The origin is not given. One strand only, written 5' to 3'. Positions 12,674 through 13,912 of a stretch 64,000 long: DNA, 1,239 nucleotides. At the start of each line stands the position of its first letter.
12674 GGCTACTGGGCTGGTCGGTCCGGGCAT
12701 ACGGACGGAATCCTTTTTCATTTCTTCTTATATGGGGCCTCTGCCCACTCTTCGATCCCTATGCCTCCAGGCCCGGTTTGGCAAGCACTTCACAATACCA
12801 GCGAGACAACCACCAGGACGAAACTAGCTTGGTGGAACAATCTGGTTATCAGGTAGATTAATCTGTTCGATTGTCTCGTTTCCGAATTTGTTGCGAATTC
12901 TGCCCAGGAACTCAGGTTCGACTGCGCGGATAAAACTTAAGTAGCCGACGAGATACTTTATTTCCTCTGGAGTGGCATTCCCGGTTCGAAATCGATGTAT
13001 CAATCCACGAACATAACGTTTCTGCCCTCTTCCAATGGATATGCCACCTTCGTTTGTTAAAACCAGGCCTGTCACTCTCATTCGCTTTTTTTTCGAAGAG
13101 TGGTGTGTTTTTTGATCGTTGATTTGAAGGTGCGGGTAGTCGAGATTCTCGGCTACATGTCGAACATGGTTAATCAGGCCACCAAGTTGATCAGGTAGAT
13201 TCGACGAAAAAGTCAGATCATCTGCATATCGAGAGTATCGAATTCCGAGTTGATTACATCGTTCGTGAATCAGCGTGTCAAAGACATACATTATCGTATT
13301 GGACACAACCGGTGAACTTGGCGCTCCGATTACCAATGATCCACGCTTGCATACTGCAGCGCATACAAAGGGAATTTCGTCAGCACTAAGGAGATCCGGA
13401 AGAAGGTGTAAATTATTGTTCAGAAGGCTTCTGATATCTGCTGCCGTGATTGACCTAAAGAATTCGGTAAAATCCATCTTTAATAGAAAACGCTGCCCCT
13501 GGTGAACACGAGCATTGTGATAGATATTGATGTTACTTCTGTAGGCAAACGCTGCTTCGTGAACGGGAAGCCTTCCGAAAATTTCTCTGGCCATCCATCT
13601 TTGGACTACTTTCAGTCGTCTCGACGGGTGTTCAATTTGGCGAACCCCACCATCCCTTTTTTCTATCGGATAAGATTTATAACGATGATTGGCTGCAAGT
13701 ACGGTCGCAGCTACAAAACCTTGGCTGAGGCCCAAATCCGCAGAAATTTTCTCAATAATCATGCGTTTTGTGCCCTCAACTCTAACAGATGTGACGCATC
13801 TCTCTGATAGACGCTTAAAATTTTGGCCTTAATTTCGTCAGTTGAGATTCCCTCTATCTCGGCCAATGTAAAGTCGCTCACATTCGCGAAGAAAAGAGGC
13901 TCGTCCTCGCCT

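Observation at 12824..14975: Retron-like module: RT translationally coupled to an upstream effector and preceded by a structured non-coding region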

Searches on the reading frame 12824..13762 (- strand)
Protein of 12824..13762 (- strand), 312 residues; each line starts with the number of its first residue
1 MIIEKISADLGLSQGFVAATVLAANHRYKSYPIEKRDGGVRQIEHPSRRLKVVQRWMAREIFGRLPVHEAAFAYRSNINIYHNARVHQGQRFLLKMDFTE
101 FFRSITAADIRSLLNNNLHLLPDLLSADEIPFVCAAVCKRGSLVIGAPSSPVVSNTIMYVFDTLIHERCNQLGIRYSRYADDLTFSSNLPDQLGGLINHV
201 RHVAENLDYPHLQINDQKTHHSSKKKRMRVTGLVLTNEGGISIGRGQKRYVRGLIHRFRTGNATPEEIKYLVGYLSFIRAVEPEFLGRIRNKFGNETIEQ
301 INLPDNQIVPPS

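Call 3: search_protein_families(library=padloc, proteins=[window:12824-13762:-], max_evalue=0.01)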
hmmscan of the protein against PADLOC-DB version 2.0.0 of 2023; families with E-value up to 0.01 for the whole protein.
window:12824-13762:- (312 aa): 67 families (the best 25 are shown)
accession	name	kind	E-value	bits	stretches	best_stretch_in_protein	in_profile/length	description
PDLC02939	RT_II-A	-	8.6e-108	358.4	1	1-301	2-301/304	-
PDLC02936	RT_I-A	-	2.2e-87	291.2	1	2-302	3-305/308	-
PDLC02941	RT_II-A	-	4.3e-63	211.3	1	3-290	16-290/309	-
PDLC02940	RT_II-A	-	9.6e-62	207.2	1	3-282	187-454/477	-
PDLC02956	RT_XIII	-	8.7e-56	187.9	2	142-292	271-419/469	-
PDLC02943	RT_III-A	-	1.6e-55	186.2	1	3-284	25-304/322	-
PDLC02942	RT_III-A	-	5.4e-55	184.8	1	4-252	46-281/341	-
PDLC02944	RT_III-A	-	7.4e-53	178.6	2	7-111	49-153/597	-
PDLC02946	RT_III-A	-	1e-51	174.1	1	4-284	38-315/330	-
PDLC03739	RT_Ec107-like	-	3.6e-51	172.3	1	24-256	33-253/307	retron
PDLC02960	RT-Protease_XI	-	4.3e-50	169.1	1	5-271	11-276/506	single gene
PDLC02959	RT-Protease_XI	-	8.7e-50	168.1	1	5-271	13-279/510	single gene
PDLC02945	RT_III-A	-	1.4e-49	167.1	2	6-113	46-153/362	-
PDLC02961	RT-TIR_XII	-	2.8e-49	166.3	1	21-270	37-285/475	single gene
PDLC02962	RT-TIR_XII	-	3e-49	166.2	1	8-268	22-282/478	single gene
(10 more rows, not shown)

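Call 4: search_protein_families(library=pfam, proteins=[window:12824-13762:-], max_evalue=0.1)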
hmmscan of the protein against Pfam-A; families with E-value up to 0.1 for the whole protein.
window:12824-13762:- (312 aa): 1 family
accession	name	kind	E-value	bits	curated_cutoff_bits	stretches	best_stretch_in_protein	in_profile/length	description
PF00078.32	RVT_1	-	6.3e-21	75.5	29.6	1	33-234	1-204/205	Reverse transcriptase (RNA-dependent DNA polymerase)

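Call 5: search_protein_families(library=ncbifam, proteins=[window:12824-13762:-], max_evalue=0.1)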
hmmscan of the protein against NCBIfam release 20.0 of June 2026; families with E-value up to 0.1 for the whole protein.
window:12824-13762:- (312 aa): 7 families
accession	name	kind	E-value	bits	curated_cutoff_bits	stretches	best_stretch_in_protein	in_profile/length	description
NF038233.2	retron_St85_RT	exception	2.4e-95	319.1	235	1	4-293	1-288/289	retron St85 family RNA-directed DNA polymerase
NF038237.1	retron_Ec67_fus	exception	1.1e-43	149.6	450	1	23-283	30-316/572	retron Ec67 family RNA-directed DNA polymerase/endonuclease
NF042941.1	Retron_TIR_antiphage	equivalog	3.9e-40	138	600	1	23-264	24-271/464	TIR domain-containing anti-phage reverse transcriptase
TIGR04416.1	group_II_RT_mat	equivalog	9.6e-10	38.1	300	1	28-224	53-254/353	group II intron reverse transcriptase/maturase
NF041746.1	Drt2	equivalog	1.9e-09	37.2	390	1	146-225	227-302/416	antiviral reverse transcriptase Drt2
NF041747.1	Drt3a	equivalog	7.5e-07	28.8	200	1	92-227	112-243/412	antiviral reverse transcriptase Drt3a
NF041749.1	Drt4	equivalog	0.0067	15.4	450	0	143-220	195-265/489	antiviral reverse transcriptase Drt4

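Call 13: find_related_loci(query=window:12824-13762:-, collection=genome_contigs, flank=4000)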
Query window:12824-13762:- (312 aa) in genome_contigs; peptide patterns used: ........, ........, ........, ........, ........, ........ (x = any residue, [..] = any of these).
87 stretches matched a pattern, but none encodes a relative of the query by tblastn (E <= 1e-3).

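Call 14: find_homologous_proteins(query=window:12824-13762:-, max_evalue=1e-20)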
Query window:12824-13762:- (312 aa): 2079 proteins with E <= 1e-20 among 3960 candidates; the best 120 are listed.
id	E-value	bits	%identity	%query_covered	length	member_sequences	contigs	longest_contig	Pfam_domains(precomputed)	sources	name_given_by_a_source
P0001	1.7e-207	705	100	100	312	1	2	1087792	PF00078.33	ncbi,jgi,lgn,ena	-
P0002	6.2e-114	398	59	97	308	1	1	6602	PF00078.33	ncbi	-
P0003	8.9e-93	329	48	94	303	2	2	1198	PF00078.33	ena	-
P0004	8.7e-85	302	45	99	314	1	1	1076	PF00078.33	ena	-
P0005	7.8e-84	299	47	98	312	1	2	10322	PF00078.33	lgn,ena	-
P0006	2.6e-83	298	46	96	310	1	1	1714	PF00078.33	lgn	-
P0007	6.9e-83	296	44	97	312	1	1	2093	PF00078.33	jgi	jgi:RNA-directed DNA polymerase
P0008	7.3e-83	296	46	96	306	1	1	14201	PF00078.33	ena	-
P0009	8.6e-83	296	46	96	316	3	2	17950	PF00078.33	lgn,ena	-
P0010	1.4e-82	295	47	96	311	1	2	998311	PF00078.33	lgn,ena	-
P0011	1.5e-82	295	45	96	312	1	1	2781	PF00078.33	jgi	jgi:hypothetical protein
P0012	3.0e-82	294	46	96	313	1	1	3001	PF00078.33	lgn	-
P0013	1.9e-81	291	45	96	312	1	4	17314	PF00078.33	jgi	jgi:RNA-directed DNA polymerase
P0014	2.9e-81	291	47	96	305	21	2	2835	PF00078.33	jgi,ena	-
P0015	5.9e-81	290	44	96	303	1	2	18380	PF00078.33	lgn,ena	-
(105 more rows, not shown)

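Call 17: find_encoding_contigs(protein=P0002, flank=4000, max_places=3)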
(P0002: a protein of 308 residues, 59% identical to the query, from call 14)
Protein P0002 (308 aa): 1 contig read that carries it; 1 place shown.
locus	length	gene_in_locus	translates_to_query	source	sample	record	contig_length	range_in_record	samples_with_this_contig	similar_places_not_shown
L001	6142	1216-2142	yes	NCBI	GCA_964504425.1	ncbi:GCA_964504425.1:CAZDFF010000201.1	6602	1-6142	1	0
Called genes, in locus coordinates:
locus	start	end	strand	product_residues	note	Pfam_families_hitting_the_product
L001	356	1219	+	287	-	PF28093:STM3845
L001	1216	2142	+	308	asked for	PF00078:RVT_1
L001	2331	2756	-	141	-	PF13470:PIN_3, PF01850:PIN (weak)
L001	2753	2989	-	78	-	-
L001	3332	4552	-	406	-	PF04339:FemAB_like, PF13480:Acetyltransf_6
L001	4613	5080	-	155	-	PF14588:YjgF_endoribonc, PF01042:Ribonuc_L-PSP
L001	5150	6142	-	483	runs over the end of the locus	?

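Call 18: find_encoding_contigs(protein=P0001, flank=10000, max_places=3)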
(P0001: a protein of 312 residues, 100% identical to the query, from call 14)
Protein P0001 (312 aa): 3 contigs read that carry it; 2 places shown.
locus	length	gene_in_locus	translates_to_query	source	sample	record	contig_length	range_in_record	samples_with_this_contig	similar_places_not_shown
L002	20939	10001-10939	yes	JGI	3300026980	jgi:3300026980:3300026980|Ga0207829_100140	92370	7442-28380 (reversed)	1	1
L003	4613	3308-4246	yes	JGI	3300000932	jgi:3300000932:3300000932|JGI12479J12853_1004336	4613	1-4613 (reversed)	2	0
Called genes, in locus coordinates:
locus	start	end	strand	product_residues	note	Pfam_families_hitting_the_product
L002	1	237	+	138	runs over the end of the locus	PF09923:DUF2155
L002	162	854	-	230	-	PF03588:Leu_Phe_trans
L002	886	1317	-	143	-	PF01220:DHquinase_II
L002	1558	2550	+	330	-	PF02597:ThiS, PF05690:ThiG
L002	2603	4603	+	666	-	PF14559:TPR_19 (weak), PF00515:TPR_1, PF07719:TPR_2 (weak), PF13181:TPR_8 (weak), PF13414:TPR_11 (weak), PF13432:TPR_16, PF13424:TPR_12, PF13844:Glyco_transf_41, +16 more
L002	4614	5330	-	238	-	PF04172:LrgB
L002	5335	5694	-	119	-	PF03788:LrgA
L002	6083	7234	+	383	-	PF01717:Meth_synt_2 (weak)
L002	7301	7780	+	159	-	PF08592:Anthrone_oxy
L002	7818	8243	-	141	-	-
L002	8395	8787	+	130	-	-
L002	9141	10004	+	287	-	PF28093:STM3845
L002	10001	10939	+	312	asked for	PF00078:RVT_1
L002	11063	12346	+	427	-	PF07690:MFS_1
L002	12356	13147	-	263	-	PF00753:Lactamase_B, PF16123:HAGH_C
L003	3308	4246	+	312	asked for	PF00078:RVT_1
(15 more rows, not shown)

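Call 21: find_related_loci(query=A2, collection=genome_contigs, flank=3000)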
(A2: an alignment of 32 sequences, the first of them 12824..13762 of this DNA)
Query A2 (312 aa) in genome_contigs; peptide patterns used: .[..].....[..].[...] (x = any residue, [..] = any of these).
600 stretches matched a pattern (row limit reached: there are more); 593 encode a relative of the query (tblastn E <= 1e-3); the best 80 are kept; 80 distinct loci.
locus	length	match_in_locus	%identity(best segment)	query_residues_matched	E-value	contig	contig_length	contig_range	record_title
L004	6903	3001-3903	43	1-301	4e-84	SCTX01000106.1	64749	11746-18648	MAG: Betaproteobacteria bacterium isolate FW602_bin.10 FW602_bin.10-81880, whole genome shotgun sequence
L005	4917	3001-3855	44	22-309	8e-78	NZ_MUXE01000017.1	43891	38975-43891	Arcobacter caeni strain RW17-10 NODE_17_length_43891_cov_38.8812_ID_2081, whole genome shotgun sequence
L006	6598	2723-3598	43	2-290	8e-74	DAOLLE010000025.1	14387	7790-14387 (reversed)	MAG TPA_asm: Burkholderiaceae bacterium isolate AMR_MDS_0354 NODE_2040_length_14387_cov_12.499860, whole genome shotgun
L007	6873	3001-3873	39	12-301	4e-72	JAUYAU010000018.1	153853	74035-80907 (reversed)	MAG: Sulfuricurvum sp. isolate C19_concoct.bin.5 C19_k141_76175, whole genome shotgun sequence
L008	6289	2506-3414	40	2-301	4e-71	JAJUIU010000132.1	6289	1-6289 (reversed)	MAG: Rhodospirillaceae bacterium isolate bin98 k141_760449_length_6289_cov_11.0000, whole genome shotgun sequence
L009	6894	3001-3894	41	1-298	2e-69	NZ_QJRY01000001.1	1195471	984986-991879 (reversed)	Rhizobium wuzhouense strain W44 scaffold1, whole genome shotgun sequence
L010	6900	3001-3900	35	6-307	1e-66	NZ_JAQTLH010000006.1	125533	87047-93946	MAG: Sulfurimonas sp. isolate STA_12 NODE_298_length_125533_cov_7.061058_Sandtown_A, whole genome shotgun sequence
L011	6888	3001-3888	36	6-301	1e-64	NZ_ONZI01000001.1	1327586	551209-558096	Kushneria phyllosphaerae strain EAod3, whole genome shotgun sequence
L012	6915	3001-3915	39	2-304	1e-64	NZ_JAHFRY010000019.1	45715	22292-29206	MAG: Nevskia sp. isolate nzgw585 NODE_286_length_45716_cov_3.711372, whole genome shotgun sequence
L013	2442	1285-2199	39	2-304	1e-65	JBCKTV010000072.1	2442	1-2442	Gallionellaceae bacterium isolate SLM_LV1_0830-G10 Node_72_length_2442_cov_86.624027, whole genome shotgun sequence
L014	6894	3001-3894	38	1-298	5e-64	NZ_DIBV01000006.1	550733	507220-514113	MAG: Arsukibacterium sp. UBA5043 UBA5043_contig_30, whole genome shotgun sequence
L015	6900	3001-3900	39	2-296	9e-64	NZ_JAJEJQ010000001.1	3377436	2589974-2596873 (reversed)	Paraburkholderia adhaesiva strain ZD32-2 assembly_1, whole genome shotgun sequence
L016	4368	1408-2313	40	2-301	3e-63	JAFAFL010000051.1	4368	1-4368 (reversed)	MAG: Proteobacteria bacterium isolate OH_SBlB_171 k127_1586920, whole genome shotgun sequence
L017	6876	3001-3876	38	2-290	6e-63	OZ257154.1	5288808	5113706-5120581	MAG: Burkholderiales bacterium isolate 5a1f4b7f-29eb-4d11-b998-9e1cb223b6c6 genome assembly, chromosome: 1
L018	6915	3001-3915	38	2-304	1e-60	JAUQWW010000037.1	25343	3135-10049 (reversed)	MAG: Gallionellaceae bacterium isolate BIN13 contig_66076, whole genome shotgun sequence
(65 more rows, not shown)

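Call 25: search_solved_structures(query=window:12824-13762:-, max_evalue=0.00001)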
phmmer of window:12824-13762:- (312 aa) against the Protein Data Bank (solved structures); distinct sequences matched with E-value up to 0.00001: 15.
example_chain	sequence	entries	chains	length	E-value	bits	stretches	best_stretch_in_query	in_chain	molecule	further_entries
22et_A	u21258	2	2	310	3.2e-59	203.7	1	2-301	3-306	Retron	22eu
9l7p_E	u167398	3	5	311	1.7e-56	194.8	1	3-301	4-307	Retron St85 family RNA-directed DNA polymerase | Retron I-A Ec78 reverse transcriptase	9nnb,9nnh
9kjx_A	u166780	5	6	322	2e-56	194.5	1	3-301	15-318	RNA-directed DNA polymerase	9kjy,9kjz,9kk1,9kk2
9vhe_A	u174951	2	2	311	2.2e-56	194.4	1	2-301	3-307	Retron Ec78 reverse transcriptase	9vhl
9n69_E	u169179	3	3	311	9.8e-51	175.8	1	24-303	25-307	RNA-directed DNA polymerase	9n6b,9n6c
9e8z_H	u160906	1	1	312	3.7e-49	170.6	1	27-302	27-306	Retron Ec83 reverse transcriptase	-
7v9u_A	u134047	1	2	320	1.3e-31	113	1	20-285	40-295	RNA-directed DNA polymerase from retron EC86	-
7v9x_A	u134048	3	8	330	1.4e-31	112.9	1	20-285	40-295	RNA-directed DNA polymerase from retron EC86 | Retron Ec86 reverse transcriptase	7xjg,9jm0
8qbk_A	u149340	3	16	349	1.5e-31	112.8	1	20-285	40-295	Retron Ec86 reverse transcriptase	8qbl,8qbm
9lm3_A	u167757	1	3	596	6.3e-25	91.1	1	23-272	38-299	Retron Ec67 protein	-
9i2f_C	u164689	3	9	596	6.4e-25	91.1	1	23-272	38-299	Retron Ec67 protein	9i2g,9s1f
36ht_A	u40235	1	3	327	8.3e-24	87.4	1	6-279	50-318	Retron-Kva2 Reverse Transcriptase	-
23or_A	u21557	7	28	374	4.5e-11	45.6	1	54-244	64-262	Retron Eco8 reverse transcriptase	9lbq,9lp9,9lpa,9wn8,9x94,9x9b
9p4j_E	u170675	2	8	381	4.5e-11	45.6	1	54-244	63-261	Retron Eco8 reverse transcriptase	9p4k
8bgj_A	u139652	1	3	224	9.9e-07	31.3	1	91-208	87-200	RNA-directed DNA polymerase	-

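Call 27: list_cluster_members(proteins=[P0001, P0002])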
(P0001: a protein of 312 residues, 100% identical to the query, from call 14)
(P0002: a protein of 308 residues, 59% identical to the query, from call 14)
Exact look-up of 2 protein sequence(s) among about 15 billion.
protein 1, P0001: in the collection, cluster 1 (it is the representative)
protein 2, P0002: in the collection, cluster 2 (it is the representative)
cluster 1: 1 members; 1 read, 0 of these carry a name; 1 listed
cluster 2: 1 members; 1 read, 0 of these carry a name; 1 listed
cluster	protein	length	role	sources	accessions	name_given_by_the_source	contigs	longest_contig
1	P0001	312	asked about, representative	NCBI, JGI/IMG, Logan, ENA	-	-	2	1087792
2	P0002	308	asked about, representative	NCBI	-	-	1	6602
